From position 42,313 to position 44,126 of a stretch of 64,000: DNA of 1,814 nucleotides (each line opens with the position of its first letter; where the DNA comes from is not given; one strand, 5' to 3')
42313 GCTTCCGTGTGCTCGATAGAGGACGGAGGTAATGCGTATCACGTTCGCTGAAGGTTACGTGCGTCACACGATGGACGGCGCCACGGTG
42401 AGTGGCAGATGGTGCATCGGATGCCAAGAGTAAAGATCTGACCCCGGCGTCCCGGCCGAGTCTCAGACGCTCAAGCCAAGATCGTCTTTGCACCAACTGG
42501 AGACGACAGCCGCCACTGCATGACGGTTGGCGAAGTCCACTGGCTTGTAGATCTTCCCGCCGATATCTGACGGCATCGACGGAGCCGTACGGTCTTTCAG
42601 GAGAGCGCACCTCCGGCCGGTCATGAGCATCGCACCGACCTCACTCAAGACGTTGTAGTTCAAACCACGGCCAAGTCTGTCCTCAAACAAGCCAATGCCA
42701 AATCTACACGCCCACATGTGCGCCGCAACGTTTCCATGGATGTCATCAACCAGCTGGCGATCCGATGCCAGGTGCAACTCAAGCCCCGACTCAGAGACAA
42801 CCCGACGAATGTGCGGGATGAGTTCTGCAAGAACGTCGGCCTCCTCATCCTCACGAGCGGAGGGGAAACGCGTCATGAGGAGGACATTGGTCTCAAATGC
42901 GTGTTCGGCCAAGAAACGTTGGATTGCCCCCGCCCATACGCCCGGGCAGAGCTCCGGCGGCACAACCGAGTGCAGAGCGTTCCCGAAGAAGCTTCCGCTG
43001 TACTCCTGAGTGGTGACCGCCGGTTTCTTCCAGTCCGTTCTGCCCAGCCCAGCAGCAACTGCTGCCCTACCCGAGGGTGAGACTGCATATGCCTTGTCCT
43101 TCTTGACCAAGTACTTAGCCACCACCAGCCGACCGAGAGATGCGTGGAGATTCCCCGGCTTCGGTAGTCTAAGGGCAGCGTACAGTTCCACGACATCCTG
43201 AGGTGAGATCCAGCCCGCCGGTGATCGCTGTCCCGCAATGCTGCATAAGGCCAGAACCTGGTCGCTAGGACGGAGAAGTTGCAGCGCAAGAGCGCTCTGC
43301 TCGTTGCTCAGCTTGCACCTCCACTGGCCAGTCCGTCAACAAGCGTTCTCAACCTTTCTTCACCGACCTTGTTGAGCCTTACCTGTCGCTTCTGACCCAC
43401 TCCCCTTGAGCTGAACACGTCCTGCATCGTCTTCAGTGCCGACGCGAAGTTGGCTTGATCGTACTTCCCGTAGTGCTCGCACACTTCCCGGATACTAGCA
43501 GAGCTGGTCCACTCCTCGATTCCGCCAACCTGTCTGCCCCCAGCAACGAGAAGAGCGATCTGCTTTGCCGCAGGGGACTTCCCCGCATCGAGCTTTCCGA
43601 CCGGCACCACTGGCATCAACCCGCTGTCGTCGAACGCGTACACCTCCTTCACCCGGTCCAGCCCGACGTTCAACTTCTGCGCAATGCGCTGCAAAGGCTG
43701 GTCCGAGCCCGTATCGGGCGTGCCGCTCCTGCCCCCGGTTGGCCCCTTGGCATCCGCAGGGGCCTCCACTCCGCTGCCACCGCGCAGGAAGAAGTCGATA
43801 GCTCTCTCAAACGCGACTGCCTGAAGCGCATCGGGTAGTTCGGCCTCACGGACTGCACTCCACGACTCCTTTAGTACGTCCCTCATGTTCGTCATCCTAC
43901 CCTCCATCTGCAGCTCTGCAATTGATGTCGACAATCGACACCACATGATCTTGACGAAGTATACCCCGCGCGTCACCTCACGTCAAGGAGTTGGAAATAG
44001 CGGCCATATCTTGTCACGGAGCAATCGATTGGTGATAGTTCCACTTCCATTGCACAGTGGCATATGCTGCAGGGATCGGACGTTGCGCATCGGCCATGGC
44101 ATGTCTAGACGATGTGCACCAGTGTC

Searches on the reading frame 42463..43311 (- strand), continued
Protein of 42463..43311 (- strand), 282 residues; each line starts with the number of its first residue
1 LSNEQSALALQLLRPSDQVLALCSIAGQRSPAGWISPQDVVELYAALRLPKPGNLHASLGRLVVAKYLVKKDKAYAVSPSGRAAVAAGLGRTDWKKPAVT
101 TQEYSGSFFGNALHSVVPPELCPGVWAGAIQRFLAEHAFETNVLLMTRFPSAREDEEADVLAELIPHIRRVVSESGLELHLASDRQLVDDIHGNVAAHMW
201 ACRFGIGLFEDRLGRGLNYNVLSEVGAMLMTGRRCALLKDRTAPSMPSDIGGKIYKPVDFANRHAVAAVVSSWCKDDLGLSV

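Call 86: search_protein_representatives(alignment_id=A1)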
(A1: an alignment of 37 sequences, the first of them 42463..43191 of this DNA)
Query: 37 sequences, 275 profile positions. Proteins with E-value up to 0.001 (for the whole library): 1549; up to 1e-10: 1143; up to 1e-30: 87. The best 150 are listed.
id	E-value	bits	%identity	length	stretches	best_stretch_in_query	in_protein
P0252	1.2e-107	375.7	-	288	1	2-275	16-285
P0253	3.1e-106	371.0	-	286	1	2-274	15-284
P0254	7.0e-106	369.9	-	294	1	3-270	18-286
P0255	2.6e-104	364.8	-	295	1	2-275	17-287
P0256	8.9e-102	356.4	-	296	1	2-275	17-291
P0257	2.6e-100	351.6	-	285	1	2-269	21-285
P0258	5.9e-96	337.3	-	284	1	2-271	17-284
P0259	6.8e-94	330.6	-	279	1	2-274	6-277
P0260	4.0e-90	318.2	-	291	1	2-274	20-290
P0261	1.2e-88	313.4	-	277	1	2-267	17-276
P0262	2.4e-88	312.4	-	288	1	3-270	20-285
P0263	8.3e-88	310.6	-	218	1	73-275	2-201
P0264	1.6e-85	303.1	-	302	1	4-275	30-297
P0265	4.6e-85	301.6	-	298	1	2-268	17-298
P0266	1.3e-83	296.9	-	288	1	3-275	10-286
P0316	5.2e-36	140.7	-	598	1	107-268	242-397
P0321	1.6e-34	135.9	-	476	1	114-264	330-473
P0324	2.1e-33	132.2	-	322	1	114-269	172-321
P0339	1.1e-30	123.3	-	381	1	124-270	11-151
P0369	7.6e-28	113.9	-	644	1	32-268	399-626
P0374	3.1e-27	111.9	-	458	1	110-270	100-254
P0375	7.2e-27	110.7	-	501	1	115-264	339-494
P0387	3.6e-26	108.4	-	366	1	105-269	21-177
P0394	7.5e-26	107.4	-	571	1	117-269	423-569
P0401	1.4e-25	106.5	-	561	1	118-272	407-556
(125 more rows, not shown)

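Call 87: search_protein_families(library=pfam, proteins=[P0316, P0321, P0369, P0374, P0375, P0394, P0401, P0339, P0387, P0324], max_evalue=0.001)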
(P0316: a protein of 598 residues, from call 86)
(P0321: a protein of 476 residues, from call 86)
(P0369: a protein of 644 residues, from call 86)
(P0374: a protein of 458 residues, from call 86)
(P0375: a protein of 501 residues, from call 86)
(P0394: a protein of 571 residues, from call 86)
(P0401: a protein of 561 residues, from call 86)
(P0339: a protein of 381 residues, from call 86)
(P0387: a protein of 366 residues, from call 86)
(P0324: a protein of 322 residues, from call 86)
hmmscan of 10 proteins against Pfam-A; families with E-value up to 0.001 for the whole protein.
P0316 (598 aa): 5 families
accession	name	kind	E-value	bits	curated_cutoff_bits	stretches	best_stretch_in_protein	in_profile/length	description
PF18185.7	STALD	-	1.4e-12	48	24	1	410-585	17-210/211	Sir2- and TIR-associating SLOG family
PF12770.12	CHAT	-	3.3e-11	43.6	24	1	21-179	81-256/289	CHAT domain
PF18306.6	LDcluster4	-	1.2e-10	41.6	26.3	1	409-538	2-124/151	SLOG cluster4 family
PF18163.6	LD_cluster2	-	0.00055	20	25.3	1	487-548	129-198/264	SLOG cluster2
PF18171.6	LSDAT_prok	-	0.00064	19.5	25.4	0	505-552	121-168/195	SLOG in TRPM, prokaryote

P0321 (476 aa): 0 families

P0369 (644 aa): 1 family
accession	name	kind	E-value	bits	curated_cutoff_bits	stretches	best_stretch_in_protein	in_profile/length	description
PF10137.14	CAP12-PCTIR_TIR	-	0.00055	20.4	24.7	0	501-605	3-118/119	CAP12/Pycsar effector protein, TIR domain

P0374 (458 aa): 8 families
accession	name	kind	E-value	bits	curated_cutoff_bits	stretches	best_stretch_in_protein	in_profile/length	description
PF13646.12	HEAT_2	-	1.9e-37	127.9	27.7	3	262-338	1-78/88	HEAT repeats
PF03130.22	HEAT_PBS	-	1e-23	81.5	20.9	0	338-364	1-27/27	PBS lyase HEAT-like repeat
PF02985.28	HEAT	-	3.3e-14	52.1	23.5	0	296-320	5-29/31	HEAT repeat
PF13513.12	HEAT_EZ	-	5.8e-10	39.9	27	0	295-318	32-55/55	HEAT-like repeat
PF10137.14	CAP12-PCTIR_TIR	-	9.8e-07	29.2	24.7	1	134-230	11-118/119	CAP12/Pycsar effector protein, TIR domain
PF00514.29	Arm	-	4.9e-06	26.8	20.6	0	354-379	13-38/41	Armadillo/beta-catenin-like repeat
PF12717.13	Cnd1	-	1.7e-05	25.4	26.4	0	353-447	21-121/162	non-SMC mitotic condensation complex subunit 1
PF25786.1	HEAT_GCN1_C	-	7.3e-05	23.3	27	0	354-402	28-85/151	GCN1-like, C-terminal HEAT repeats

P0375 (501 aa): 1 family
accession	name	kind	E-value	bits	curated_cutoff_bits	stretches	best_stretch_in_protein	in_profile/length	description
PF10137.14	CAP12-PCTIR_TIR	-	1.4e-06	28.8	24.7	1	374-477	13-118/119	CAP12/Pycsar effector protein, TIR domain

P0394 (571 aa): 0 families

P0401 (561 aa): 3 families
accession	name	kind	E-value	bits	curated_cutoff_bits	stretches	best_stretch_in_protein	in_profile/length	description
PF05014.21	Nuc_deoxyrib_tr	-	3.7e-05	24.3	28.8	1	451-513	43-101/117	Nucleoside 2-deoxyribosyltransferase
PF07155.17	ECF-ribofla_trS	-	5.6e-05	23.6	26.7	1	21-136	14-125/172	ECF-type riboflavin transporter, S component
PF10137.14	CAP12-PCTIR_TIR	-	0.00083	19.8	24.7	0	419-529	2-118/119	CAP12/Pycsar effector protein, TIR domain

P0339 (381 aa): 1 family
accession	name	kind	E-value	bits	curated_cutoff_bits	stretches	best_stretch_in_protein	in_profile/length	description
PF10137.14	CAP12-PCTIR_TIR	-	0.00011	22.6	24.7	1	17-127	2-118/119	CAP12/Pycsar effector protein, TIR domain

P0387 (366 aa): 0 families

P0324 (322 aa): 1 family
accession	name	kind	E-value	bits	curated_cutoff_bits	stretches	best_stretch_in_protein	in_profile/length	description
PF10137.14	CAP12-PCTIR_TIR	-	0.0005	20.5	24.7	1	201-298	10-118/119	CAP12/Pycsar effector protein, TIR domain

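Call 110: fold_search(model_id=the predicted structure, library=pdb)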
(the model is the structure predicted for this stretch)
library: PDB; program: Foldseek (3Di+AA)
matches with E <= 10: 1232; with E <= 0.001: 0
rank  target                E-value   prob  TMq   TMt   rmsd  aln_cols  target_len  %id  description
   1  8pqt_A                2.9e-03  1.00  0.38  0.57   4.4       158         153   14  Nucleoside 2'deoxyribosyltransferase from Chroococcidiopsis thermalis PCC 7203 WT bound to Bis-Tris (released 2024-02-21)
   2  9emw_D                3.3e-03  1.00  0.37  0.55   5.6       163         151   15  Nucleoside 2'deoxyribosyltransferase from Chroococcidiopsis thermalis PCC 7203 Y7F Mutant bound to ImmH-Forodesine (released 2025-05-14)
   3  8w8m_1A               5.3e-03  0.99  0.34  0.53   5.6       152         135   16  Cryo-EM structure of helical filament of MyD88 TIR (released 2024-09-04)
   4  8pqt_B                5.9e-03  1.00  0.38  0.59   4.2       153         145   13  Nucleoside 2'deoxyribosyltransferase from Chroococcidiopsis thermalis PCC 7203 WT bound to Bis-Tris (released 2024-02-21)
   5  4jen_C                8.5e-03  0.99  0.31  0.58   5.8       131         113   16  Structure of Clostridium botulinum CMP N-glycosidase, BcmB (released 2013-09-11)
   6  8yym_A                8.5e-03  0.93  0.31  0.46   5.9       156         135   15  Cryo-EM structure of cylindrical fiber of MyD88 TIR (released 2025-03-26)
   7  8gni_B                9.0e-03  0.99  0.33  0.51   5.9       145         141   11  Human SARM1 bounded with NMN and Nanobody-C6, Conformation 1 (released 2023-01-18)
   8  2a0k_A                1.1e-02  1.00  0.31  0.45   4.1       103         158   14  Crystal structure of Nucleoside 2-deoxyribosyltransferase from Trypanosoma brucei at 1.8 A resolution (released 2005-07-26)
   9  9emx_A                1.1e-02  1.00  0.36  0.55   5.3       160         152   12  Nucleoside 2'deoxyribosyltransferase from Chroococcidiopsis thermalis PCC 7203 Double Mutant Y7F A9S bound to Cordycep (released 2025-05-07)
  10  3fni                  1.1e-02  0.96  0.31  0.44   6.2       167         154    8  Crystal structure of a diflavin flavoprotein A3 (all3895) from Nostoc sp., Northeast Structural Genomics Consortium Targ (released 2009-01-13)
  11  2a5l_B                1.3e-02  0.98  0.35  0.46   7.8       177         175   11  The crystal structure of the Trp repressor binding protein WrbA from Pseudomonas aeruginosa (released 2005-07-12)
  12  7dfv_B                1.3e-02  0.93  0.29  0.15  10.5       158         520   10  Cryo-EM structure of plant NLR RPP1 tetramer core part (released 2020-12-16)
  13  7djt_A                1.3e-02  0.77  0.32  0.14  20.6       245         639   14  Human SARM1 inhibitory state bounded with inhibitor dHNN (released 2021-05-19)
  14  6xeh_MODEL_1_A        1.5e-02  0.99  0.32  0.56   6.0       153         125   14  Solution NMR Structure of DE NOVO DESIGNED Rossmann 2x3 Fold Protein r2x3_168, Northeast Structural Genomics C (released 2020-08-05)
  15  4fyh_B                1.6e-02  0.99  0.34  0.59   5.6       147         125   13  Crystal structure of rcl with phospho-triciribine (released 2013-01-02)
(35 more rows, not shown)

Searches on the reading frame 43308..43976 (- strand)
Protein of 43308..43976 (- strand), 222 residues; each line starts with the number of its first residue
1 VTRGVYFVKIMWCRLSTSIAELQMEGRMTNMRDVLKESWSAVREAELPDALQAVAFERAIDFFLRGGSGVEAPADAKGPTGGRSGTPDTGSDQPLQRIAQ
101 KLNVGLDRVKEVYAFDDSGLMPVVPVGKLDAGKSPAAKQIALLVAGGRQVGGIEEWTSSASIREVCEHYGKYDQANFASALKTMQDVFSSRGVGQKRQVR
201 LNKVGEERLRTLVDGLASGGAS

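Call 3: search_protein_families(library=pfam, proteins=[window:43308-43976:-], max_evalue=0.01)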
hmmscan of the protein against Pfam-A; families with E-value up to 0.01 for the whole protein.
window:43308-43976:- (222 aa): 0 families

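Call 4: search_protein_families(library=padloc, proteins=[window:43308-43976:-], max_evalue=0.01)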
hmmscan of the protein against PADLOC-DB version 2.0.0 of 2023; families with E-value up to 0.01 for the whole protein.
window:43308-43976:- (222 aa): 0 families

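Call 6: search_protein_families(library=ncbifam, proteins=[window:43308-43976:-], max_evalue=0.01)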
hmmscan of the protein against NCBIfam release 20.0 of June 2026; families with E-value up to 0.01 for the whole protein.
window:43308-43976:- (222 aa): 0 families

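Call 18: find_homologous_proteins(query=window:43308-43895:-, max_evalue=0.001)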
Query window:43308-43895:- (195 aa): 11 proteins with E <= 0.001 among 718 candidates.
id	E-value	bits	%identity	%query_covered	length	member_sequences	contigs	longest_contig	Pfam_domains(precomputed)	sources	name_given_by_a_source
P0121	7.2e-120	416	98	100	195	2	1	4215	-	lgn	-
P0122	3.1e-60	221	56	98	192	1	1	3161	-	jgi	-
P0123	1.5e-57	213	54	99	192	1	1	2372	-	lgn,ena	-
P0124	3.3e-44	169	48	97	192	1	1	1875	-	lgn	-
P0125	9.8e-37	145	41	94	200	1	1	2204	-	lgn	-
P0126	1.5e-36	144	40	95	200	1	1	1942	-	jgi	jgi:hypothetical protein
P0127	1.3e-32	131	40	96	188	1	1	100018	-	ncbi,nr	ncbi:MAG: hypothetical protein GY769_16110 [bacterium]|nr:hypothetical protein [bacterium]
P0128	1.5e-31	128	49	66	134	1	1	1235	-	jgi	jgi:hypothetical protein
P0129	1.1e-29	122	41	94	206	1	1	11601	-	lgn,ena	-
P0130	1.4e-28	118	36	94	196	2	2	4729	-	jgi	-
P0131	2.2e-26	111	40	88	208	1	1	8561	-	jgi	jgi:hypothetical protein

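Call 34: search_protein_families(library=ncbifam, proteins=[window:43308-43895:-], max_evalue=10)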
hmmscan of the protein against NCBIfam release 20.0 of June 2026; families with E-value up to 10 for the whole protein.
window:43308-43895:- (195 aa): 1 family
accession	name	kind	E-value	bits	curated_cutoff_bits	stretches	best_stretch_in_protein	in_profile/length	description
NF041357.1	XopU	equivalog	0.11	10.5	1800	1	150-191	778-819/984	type III secretion system effector protein XopU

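Call 36: predict_structure(alignment_id=A2)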
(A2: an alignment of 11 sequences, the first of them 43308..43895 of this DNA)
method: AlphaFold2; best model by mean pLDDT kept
length: 195 residues; sequences in the alignment: 11
mean_pLDDT: 84.0   pTM: 0.64
mean pLDDT of the five models: 84.0, 83.5, 81.6, 81.2, 81.1
residues with pLDDT >= 90: 116; 70-90: 48; 50-70: 6; < 50: 25
segments of 3 or more residues with pLDDT < 50: 40-62
pLDDT, mean of each block of 10 residues (from residue 1): 83 89 89 78 34 32 76 96 94 92 93 97 96 95 91 90 91 96 95 60
secondary structure, 60 per line:
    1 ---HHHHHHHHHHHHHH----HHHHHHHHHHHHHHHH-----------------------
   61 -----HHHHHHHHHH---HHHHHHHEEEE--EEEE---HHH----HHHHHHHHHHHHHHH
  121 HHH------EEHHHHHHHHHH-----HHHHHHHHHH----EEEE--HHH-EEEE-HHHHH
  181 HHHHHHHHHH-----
elements in order: H4-17 H22-37 H66-75 H79-85 E86-89 E92-95 H106-123 H132-141 H147-156 E161-164 E171-174 H176-190

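Call 60: search_protein_families(library=phrogs, proteins=[window:43308-43895:-], max_evalue=0.001)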
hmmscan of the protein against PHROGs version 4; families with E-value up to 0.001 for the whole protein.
window:43308-43895:- (195 aa): 0 families
